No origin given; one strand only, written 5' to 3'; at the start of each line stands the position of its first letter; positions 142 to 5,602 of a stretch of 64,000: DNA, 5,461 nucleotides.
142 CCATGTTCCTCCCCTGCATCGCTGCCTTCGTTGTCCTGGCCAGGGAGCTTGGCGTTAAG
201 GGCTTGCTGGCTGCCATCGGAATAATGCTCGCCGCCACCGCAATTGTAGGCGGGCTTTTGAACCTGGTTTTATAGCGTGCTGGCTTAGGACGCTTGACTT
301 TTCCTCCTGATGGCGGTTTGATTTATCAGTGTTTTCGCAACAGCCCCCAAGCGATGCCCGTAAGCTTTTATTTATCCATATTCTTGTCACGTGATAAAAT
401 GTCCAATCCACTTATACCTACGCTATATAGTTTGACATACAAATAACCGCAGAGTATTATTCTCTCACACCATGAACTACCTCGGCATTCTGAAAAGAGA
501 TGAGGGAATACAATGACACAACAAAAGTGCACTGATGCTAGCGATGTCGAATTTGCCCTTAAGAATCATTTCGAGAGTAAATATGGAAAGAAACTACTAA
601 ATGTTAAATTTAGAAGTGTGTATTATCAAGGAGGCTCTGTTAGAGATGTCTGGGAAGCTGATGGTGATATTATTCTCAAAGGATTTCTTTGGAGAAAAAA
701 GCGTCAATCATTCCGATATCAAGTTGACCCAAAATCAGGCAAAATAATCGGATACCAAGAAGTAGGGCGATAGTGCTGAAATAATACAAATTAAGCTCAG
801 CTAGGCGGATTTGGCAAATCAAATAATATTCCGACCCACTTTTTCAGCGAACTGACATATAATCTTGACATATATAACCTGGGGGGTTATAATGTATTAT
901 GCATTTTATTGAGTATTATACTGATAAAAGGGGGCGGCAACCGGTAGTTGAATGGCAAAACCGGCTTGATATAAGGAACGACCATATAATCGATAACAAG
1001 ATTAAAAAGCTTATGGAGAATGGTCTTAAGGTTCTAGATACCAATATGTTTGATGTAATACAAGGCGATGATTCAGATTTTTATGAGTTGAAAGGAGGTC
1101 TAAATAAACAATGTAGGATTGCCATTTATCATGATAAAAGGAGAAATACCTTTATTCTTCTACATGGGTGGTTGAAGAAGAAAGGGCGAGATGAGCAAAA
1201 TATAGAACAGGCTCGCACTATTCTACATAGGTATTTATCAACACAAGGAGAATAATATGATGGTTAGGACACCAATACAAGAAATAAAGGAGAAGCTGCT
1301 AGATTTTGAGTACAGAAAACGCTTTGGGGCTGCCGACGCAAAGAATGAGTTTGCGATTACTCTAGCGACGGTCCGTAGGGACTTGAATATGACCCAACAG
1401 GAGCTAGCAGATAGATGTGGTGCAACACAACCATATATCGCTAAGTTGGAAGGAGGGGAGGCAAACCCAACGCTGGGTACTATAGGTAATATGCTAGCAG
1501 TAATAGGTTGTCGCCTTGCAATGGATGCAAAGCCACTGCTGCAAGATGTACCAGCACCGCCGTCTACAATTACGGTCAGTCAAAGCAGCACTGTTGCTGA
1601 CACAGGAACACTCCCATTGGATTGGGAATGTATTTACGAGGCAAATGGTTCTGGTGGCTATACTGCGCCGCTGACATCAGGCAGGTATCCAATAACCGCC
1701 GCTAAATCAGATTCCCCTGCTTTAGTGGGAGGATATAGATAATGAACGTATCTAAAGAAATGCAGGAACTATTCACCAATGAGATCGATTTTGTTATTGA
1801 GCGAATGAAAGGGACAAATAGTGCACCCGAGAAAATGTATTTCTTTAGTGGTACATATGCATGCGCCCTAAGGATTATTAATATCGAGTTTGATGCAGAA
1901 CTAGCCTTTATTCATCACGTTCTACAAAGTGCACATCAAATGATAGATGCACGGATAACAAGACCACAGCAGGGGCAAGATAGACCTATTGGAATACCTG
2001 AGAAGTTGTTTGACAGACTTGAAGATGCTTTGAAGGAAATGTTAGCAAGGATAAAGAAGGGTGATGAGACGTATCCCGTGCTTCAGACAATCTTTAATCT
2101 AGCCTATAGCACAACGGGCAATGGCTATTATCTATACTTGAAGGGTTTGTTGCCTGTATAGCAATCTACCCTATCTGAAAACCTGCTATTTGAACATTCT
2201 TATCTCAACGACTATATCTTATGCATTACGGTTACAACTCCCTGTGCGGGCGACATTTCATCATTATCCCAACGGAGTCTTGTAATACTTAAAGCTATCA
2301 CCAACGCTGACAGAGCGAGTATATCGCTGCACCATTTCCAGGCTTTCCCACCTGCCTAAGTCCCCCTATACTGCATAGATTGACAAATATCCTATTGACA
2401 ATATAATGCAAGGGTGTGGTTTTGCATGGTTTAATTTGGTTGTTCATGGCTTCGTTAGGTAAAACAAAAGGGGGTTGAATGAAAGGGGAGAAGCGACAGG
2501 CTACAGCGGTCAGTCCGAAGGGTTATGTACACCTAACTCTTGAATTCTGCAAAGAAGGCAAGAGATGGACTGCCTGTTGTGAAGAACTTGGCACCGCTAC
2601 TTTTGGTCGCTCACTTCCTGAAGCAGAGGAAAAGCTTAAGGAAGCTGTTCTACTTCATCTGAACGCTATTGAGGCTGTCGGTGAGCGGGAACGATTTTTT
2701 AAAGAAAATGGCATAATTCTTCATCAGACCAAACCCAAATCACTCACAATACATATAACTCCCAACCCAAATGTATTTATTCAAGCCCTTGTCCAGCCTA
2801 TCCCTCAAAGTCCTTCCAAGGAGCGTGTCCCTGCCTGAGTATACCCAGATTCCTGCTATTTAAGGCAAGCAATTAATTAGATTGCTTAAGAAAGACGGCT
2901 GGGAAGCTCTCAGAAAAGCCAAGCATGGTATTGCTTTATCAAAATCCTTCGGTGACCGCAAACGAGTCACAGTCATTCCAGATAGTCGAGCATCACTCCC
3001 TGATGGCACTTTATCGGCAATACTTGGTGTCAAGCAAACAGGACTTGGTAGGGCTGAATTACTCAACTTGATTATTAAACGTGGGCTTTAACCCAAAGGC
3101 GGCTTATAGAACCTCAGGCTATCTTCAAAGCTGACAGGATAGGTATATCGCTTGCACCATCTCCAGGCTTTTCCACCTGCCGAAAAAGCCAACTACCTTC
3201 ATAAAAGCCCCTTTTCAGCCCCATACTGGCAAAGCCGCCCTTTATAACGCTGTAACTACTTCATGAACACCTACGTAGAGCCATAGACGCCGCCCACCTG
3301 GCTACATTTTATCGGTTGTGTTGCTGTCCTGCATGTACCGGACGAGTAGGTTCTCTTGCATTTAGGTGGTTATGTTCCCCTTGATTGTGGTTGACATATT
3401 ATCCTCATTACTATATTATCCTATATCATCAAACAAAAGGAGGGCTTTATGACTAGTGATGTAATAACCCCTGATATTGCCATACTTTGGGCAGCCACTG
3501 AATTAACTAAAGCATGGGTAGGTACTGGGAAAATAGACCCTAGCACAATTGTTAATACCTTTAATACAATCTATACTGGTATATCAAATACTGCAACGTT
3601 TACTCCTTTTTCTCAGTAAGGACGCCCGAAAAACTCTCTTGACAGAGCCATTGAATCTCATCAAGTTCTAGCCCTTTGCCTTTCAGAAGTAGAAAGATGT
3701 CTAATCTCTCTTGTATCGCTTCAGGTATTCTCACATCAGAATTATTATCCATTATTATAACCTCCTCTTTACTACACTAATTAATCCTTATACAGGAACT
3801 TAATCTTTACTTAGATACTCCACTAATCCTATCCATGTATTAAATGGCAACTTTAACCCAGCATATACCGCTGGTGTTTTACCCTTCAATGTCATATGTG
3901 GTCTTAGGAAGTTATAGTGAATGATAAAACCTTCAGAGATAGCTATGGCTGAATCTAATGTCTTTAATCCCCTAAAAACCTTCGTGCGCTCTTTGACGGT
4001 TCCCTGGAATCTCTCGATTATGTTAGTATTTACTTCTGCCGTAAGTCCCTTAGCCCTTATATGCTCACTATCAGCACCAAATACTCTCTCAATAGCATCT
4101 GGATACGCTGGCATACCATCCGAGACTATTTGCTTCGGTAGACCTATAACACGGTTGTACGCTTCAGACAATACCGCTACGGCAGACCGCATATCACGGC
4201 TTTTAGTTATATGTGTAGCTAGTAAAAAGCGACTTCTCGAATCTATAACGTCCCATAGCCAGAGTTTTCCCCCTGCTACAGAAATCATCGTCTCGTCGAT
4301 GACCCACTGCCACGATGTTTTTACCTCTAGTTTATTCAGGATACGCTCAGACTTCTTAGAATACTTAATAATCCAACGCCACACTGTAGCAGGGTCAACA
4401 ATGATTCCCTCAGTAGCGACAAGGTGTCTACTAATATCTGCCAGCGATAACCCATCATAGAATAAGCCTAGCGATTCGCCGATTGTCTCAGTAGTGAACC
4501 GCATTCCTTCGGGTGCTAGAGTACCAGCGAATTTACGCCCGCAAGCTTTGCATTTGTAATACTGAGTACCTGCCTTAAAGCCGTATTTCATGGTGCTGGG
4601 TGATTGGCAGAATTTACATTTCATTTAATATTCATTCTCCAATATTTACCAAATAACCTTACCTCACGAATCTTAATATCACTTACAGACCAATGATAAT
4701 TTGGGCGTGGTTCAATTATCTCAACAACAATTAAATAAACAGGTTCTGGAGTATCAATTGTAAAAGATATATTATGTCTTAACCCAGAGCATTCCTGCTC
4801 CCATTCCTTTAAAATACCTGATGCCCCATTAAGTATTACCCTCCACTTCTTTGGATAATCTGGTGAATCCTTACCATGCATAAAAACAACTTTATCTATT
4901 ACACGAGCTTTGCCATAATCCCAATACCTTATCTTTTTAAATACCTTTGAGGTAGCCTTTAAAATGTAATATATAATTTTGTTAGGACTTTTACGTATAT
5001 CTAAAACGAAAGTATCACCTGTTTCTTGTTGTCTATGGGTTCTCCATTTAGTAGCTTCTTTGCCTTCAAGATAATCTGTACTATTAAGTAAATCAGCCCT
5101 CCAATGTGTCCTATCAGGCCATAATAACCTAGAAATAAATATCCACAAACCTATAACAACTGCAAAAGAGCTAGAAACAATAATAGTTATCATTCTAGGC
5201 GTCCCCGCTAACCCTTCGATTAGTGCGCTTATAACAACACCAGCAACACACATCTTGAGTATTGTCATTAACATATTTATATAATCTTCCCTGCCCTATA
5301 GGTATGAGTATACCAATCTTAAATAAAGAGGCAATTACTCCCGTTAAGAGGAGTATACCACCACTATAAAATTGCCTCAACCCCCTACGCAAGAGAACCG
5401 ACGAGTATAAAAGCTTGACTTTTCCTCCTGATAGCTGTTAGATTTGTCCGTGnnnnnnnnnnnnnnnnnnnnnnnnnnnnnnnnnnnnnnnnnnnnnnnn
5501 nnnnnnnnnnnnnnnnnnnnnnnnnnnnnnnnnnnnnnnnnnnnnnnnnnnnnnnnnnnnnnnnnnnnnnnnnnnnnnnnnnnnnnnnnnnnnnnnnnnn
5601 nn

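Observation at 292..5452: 5.1-kb AT-rich genomic island bracketed by a ~40-bp imperfect direct repeat between feoB and a surface-protein gene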

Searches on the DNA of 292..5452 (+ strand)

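Call 49: search_dna_similar(query=window:292-5452:+, collection=plasmids, mode=distant, max_rows=8)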
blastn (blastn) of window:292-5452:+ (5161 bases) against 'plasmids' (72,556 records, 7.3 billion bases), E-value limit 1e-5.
No match.

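Call 50: search_dna_similar(query=window:292-5452:+, collection=phages, mode=distant, max_rows=8)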
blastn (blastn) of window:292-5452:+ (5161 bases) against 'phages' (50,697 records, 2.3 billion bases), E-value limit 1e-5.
No match.

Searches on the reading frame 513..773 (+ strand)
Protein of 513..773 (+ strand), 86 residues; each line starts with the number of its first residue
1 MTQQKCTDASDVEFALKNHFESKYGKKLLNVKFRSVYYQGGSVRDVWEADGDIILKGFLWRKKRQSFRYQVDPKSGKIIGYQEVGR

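Call 6: search_protein_families(library=pfam, proteins=[window:513-773:+], max_evalue=0.01)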
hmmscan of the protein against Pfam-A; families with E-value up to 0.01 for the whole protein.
window:513-773:+ (86 aa): 0 families

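Call 47: search_protein_families(library=ncbifam, proteins=[window:513-773:+], max_evalue=0.01)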
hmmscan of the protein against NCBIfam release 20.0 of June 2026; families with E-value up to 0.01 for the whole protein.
window:513-773:+ (86 aa): 0 families

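Call 48: search_protein_families(library=padloc, proteins=[window:513-773:+], max_evalue=0.01)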
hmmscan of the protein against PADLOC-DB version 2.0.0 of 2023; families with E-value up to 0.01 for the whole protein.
window:513-773:+ (86 aa): 0 families
